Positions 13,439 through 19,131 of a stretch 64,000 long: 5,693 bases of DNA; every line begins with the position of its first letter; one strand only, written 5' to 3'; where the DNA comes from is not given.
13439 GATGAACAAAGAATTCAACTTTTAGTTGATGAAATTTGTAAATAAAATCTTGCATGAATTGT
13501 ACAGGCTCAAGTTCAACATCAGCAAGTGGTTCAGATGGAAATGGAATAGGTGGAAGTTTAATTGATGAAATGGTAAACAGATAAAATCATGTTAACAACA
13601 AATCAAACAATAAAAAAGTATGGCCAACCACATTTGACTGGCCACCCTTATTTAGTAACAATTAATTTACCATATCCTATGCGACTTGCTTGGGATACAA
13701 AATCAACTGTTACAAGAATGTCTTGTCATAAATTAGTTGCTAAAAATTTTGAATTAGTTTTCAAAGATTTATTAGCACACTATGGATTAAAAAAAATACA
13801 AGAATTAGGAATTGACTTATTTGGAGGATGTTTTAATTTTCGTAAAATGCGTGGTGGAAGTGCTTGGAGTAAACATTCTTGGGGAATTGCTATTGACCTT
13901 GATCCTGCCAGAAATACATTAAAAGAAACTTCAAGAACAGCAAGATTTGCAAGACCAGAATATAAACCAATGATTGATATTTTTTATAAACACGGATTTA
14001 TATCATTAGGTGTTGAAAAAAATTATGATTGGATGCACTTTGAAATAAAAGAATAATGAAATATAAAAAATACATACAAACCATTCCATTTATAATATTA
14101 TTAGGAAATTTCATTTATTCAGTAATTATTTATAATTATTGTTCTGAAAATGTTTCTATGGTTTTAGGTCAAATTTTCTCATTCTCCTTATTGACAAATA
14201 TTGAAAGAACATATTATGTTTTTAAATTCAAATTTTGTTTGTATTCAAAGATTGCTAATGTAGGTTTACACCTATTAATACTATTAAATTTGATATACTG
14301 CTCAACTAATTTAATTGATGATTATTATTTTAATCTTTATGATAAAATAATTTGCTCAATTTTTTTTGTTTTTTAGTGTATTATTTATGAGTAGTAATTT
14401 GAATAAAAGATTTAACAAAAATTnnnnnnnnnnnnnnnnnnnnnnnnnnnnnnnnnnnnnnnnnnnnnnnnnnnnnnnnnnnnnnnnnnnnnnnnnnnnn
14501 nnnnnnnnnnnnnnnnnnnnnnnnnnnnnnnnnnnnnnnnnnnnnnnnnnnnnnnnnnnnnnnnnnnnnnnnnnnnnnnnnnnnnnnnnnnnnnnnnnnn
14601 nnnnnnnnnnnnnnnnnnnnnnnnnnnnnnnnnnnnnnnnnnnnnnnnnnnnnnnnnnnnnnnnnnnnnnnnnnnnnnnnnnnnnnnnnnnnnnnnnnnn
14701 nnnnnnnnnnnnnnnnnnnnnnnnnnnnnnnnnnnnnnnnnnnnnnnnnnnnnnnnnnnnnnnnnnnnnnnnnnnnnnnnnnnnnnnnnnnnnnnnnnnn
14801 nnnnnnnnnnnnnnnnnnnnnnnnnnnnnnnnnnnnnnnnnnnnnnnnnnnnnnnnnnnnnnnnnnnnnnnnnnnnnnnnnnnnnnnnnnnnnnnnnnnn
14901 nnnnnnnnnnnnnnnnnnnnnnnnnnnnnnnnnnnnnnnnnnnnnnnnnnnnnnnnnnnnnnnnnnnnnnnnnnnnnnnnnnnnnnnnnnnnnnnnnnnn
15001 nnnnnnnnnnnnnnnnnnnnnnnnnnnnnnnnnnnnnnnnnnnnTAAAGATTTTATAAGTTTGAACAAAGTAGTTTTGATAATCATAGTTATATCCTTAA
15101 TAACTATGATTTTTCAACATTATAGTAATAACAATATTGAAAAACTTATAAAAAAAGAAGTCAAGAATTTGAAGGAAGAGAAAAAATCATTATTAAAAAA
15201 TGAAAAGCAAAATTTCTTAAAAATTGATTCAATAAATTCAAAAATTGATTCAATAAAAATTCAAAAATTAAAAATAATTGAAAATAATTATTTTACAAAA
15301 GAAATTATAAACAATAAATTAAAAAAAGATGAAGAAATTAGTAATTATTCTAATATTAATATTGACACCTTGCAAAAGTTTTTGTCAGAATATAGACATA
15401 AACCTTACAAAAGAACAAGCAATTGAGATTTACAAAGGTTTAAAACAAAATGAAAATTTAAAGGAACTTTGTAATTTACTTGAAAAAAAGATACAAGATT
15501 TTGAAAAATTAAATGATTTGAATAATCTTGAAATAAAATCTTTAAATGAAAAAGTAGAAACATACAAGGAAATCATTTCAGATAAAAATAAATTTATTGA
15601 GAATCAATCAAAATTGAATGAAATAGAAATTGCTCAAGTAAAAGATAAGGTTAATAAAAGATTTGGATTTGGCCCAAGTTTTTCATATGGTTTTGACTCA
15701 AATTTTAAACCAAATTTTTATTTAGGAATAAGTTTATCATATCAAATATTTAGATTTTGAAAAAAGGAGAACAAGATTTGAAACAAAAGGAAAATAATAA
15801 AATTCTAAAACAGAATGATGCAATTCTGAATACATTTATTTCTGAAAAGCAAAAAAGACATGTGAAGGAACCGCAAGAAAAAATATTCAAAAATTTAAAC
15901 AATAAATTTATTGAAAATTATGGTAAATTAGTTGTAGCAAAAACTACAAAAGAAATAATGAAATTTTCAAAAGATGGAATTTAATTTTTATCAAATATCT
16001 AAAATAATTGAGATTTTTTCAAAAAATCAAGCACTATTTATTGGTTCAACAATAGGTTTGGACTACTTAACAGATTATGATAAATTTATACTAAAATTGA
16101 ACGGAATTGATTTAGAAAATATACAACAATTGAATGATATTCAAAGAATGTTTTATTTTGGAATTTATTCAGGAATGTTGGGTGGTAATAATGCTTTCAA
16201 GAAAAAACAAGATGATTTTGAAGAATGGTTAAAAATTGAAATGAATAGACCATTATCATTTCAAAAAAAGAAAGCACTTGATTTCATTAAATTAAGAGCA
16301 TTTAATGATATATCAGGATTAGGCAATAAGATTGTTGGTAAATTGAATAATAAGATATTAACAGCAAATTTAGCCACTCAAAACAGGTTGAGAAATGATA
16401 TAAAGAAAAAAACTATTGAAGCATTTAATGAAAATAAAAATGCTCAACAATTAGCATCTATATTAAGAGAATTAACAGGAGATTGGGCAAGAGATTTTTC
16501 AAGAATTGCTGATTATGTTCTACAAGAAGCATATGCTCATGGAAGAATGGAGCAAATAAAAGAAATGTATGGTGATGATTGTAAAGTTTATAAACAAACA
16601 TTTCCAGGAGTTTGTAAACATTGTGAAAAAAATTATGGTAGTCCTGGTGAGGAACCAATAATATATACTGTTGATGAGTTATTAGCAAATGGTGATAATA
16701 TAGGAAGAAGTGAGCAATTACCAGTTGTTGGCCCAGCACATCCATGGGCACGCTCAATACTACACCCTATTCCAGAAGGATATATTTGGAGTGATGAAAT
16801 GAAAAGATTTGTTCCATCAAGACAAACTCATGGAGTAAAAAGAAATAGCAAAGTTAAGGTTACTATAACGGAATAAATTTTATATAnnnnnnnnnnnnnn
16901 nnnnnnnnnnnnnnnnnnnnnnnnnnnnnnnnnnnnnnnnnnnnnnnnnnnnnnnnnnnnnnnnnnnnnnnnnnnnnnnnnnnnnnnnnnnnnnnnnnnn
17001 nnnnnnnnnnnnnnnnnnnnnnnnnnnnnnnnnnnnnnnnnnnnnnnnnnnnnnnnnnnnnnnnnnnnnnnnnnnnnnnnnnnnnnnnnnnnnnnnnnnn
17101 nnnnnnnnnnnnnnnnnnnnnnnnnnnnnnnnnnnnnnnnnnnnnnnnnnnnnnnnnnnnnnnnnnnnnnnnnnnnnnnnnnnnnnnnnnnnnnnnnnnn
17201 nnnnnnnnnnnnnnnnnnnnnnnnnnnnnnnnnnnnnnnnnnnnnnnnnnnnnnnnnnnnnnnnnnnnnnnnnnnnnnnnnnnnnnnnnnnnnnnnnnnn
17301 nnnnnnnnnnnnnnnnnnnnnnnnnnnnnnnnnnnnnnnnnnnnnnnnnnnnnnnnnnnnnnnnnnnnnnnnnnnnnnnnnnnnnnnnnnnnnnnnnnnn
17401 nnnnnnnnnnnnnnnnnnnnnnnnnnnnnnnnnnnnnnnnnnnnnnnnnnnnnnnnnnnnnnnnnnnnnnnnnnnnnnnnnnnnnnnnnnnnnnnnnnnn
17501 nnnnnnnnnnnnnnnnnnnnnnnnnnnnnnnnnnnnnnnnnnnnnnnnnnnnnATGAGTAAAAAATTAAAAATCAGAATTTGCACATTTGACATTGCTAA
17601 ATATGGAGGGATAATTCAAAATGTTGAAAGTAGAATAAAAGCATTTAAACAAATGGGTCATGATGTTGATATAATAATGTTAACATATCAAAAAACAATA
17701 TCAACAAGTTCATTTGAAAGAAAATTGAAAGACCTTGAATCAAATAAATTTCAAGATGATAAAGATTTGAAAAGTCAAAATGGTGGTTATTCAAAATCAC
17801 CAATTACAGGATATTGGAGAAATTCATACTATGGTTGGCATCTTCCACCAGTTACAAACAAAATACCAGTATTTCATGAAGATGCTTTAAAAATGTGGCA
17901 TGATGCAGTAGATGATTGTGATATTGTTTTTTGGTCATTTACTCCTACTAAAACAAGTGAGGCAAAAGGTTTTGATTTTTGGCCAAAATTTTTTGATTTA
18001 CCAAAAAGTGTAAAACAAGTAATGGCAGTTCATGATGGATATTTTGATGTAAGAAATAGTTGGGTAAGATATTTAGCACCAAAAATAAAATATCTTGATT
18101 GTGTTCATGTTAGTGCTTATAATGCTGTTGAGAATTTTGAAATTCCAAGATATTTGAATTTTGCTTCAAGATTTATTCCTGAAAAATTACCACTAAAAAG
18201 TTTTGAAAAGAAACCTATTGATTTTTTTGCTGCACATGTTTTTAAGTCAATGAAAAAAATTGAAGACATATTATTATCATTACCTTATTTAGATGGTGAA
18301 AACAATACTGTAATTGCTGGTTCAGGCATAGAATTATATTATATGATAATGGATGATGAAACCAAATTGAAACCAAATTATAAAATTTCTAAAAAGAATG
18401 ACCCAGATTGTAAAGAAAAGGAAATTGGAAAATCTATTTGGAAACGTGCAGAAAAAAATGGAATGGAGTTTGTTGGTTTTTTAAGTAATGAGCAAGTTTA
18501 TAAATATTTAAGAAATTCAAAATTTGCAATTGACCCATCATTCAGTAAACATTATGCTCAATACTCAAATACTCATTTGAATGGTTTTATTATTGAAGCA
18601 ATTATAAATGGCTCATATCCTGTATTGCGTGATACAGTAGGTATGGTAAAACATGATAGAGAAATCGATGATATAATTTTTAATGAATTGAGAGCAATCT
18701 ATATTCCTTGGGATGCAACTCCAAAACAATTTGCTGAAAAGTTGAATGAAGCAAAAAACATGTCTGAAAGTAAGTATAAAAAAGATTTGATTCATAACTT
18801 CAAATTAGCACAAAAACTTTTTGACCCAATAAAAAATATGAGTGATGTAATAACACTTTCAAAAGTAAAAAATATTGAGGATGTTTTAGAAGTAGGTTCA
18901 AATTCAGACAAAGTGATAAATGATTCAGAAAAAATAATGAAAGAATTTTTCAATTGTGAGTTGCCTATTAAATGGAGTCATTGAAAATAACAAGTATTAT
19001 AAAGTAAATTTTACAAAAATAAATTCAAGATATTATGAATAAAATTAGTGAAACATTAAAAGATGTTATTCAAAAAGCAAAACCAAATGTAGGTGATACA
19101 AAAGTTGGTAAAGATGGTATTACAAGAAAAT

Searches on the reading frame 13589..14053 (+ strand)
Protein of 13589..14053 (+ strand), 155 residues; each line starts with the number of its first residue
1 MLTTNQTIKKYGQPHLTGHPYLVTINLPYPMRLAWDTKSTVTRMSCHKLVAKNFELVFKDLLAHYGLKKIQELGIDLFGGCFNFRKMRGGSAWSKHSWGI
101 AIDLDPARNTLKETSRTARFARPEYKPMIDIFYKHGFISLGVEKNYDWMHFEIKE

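Call 22: search_protein_families(library=pfam, proteins=[window:13589-14053:+], max_evalue=0.01)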
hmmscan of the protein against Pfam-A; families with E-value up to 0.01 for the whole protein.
window:13589-14053:+ (155 aa): 1 family
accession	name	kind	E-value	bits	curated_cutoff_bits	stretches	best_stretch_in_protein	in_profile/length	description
PF13539.11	Peptidase_M15_4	-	5.5e-10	40.1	25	1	89-153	2-70/70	D-alanyl-D-alanine carboxypeptidase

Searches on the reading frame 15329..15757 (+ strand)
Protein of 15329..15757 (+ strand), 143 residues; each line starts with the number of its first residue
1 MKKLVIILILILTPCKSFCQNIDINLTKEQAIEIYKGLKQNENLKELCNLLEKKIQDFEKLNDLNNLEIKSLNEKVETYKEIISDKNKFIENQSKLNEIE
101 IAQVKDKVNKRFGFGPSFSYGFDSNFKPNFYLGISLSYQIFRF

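Call 22: search_protein_families(library=pfam, proteins=[window:15329-15757:+], max_evalue=0.01)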
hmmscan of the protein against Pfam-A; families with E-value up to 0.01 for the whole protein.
window:15329-15757:+ (143 aa): 1 family
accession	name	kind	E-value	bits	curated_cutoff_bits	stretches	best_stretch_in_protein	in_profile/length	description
PF20647.2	DUF6808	-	0.0012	19.3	24.4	1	100-141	47-86/86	Domain of unknown function (DUF6808)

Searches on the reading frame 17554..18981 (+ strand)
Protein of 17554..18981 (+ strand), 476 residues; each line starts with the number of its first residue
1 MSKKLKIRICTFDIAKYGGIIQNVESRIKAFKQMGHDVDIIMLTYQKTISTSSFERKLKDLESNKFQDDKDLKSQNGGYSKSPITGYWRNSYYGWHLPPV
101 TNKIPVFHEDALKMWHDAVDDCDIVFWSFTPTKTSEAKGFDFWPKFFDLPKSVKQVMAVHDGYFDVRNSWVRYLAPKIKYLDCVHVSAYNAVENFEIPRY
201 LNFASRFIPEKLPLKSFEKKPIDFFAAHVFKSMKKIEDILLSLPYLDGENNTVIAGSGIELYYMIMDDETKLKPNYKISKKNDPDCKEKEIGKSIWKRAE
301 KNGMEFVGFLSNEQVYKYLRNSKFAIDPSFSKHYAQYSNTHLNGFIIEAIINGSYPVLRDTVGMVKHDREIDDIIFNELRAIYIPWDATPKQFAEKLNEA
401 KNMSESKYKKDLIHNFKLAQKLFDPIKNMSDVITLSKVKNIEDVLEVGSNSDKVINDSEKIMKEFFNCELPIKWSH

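Call 22: search_protein_families(library=pfam, proteins=[window:17554-18981:+], max_evalue=0.01)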
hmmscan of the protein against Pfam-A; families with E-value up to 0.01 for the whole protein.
window:17554-18981:+ (476 aa): 1 family
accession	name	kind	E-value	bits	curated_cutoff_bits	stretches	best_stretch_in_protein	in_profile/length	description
PF00534.26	Glycos_transf_1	-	0.00069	19.6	26.4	1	217-340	11-103/172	Glycosyl transferases group 1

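Call 29: search_protein_families(library=ncbifam, proteins=[window:17554-18981:+], max_evalue=0.01)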
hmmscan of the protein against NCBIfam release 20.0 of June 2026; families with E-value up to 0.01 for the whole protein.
window:17554-18981:+ (476 aa): 0 families

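Call 30: search_protein_families(library=phrogs, proteins=[window:17554-18981:+], max_evalue=0.001)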
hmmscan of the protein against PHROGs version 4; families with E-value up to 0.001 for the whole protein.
window:17554-18981:+ (476 aa): 0 families

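Call 84: search_solved_structures(query=window:17554-18981:+, max_evalue=1)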
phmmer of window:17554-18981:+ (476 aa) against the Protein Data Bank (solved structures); distinct sequences matched with E-value up to 1: 0.
